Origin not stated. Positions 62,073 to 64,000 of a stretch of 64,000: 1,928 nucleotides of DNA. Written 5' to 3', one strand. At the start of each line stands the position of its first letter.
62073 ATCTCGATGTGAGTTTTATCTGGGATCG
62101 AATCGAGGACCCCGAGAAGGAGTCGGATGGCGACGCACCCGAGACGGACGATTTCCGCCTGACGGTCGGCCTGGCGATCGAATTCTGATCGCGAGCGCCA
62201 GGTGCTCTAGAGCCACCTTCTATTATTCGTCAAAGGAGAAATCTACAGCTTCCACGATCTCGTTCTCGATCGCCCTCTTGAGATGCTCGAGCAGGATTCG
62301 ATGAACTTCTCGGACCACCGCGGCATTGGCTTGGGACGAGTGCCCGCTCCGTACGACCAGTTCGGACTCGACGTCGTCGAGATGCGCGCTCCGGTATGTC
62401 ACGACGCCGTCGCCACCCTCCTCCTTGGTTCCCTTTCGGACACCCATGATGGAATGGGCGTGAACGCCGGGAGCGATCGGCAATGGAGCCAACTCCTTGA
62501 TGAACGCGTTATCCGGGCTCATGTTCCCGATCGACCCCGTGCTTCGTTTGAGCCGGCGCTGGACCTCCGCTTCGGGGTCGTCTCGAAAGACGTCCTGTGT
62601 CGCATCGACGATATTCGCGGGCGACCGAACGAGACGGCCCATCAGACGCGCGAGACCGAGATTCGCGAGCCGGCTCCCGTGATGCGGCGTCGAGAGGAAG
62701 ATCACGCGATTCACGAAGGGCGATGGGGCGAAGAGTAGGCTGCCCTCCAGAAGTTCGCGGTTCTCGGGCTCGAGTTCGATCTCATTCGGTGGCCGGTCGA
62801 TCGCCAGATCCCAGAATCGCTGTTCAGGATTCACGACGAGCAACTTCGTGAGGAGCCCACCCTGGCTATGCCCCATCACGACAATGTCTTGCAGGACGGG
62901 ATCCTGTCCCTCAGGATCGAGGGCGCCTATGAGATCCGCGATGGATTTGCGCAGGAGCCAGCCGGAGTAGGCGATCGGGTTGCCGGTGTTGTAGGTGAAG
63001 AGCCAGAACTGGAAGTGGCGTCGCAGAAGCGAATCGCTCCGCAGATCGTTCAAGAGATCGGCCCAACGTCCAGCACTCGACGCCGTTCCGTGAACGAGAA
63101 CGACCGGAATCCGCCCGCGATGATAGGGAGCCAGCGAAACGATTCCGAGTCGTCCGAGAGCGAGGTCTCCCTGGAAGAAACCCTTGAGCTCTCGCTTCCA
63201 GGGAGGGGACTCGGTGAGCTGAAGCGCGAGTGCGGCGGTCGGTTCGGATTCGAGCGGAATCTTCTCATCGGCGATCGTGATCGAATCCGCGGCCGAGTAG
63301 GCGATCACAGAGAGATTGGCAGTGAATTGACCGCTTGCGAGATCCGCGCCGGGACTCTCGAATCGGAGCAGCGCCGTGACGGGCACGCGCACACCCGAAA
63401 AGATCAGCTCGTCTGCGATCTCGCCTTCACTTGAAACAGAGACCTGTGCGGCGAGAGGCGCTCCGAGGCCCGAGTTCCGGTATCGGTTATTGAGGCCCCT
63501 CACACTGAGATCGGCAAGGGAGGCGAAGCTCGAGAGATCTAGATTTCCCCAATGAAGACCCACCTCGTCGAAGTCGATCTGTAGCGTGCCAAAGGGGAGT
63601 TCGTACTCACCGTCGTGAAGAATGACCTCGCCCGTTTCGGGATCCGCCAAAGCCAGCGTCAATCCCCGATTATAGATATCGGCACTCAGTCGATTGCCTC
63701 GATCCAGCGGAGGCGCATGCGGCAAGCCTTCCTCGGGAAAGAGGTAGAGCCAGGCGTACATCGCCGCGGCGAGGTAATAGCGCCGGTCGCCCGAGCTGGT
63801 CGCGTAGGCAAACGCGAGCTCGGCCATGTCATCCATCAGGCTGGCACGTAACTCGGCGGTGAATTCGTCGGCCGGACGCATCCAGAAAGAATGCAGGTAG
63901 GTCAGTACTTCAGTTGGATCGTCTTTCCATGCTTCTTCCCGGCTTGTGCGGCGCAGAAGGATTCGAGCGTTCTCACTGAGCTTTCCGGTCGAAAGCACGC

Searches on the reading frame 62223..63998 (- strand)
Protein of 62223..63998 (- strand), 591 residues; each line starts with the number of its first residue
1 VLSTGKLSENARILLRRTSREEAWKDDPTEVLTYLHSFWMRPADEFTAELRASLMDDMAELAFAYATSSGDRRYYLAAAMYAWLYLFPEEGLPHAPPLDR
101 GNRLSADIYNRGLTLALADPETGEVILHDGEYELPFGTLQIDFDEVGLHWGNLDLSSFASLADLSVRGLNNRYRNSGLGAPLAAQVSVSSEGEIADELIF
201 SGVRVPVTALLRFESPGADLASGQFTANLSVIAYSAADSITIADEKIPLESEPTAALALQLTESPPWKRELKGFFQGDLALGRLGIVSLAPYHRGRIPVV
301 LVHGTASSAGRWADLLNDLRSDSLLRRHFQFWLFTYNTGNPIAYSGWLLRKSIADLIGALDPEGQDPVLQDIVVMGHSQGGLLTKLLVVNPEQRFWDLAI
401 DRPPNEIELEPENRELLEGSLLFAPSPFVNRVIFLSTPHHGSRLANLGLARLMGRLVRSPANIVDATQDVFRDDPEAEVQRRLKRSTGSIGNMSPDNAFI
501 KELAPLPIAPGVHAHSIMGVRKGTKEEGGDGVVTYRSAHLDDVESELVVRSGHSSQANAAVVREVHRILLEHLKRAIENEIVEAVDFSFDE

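Call 8: search_protein_families(library=pfam, proteins=[window:62223-63998:-], max_evalue=0.001)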
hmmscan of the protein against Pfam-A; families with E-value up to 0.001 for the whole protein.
window:62223-63998:- (591 aa): 2 families
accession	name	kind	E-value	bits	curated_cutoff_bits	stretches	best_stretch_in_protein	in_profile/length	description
PF12697.13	Abhydrolase_6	-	1.4e-07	32.8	26.3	1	299-562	1-215/217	Alpha/beta hydrolase family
PF07819.20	PGAP1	-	3.7e-05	24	24.3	1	296-392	4-113/233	PGAP1-like alpha/beta domain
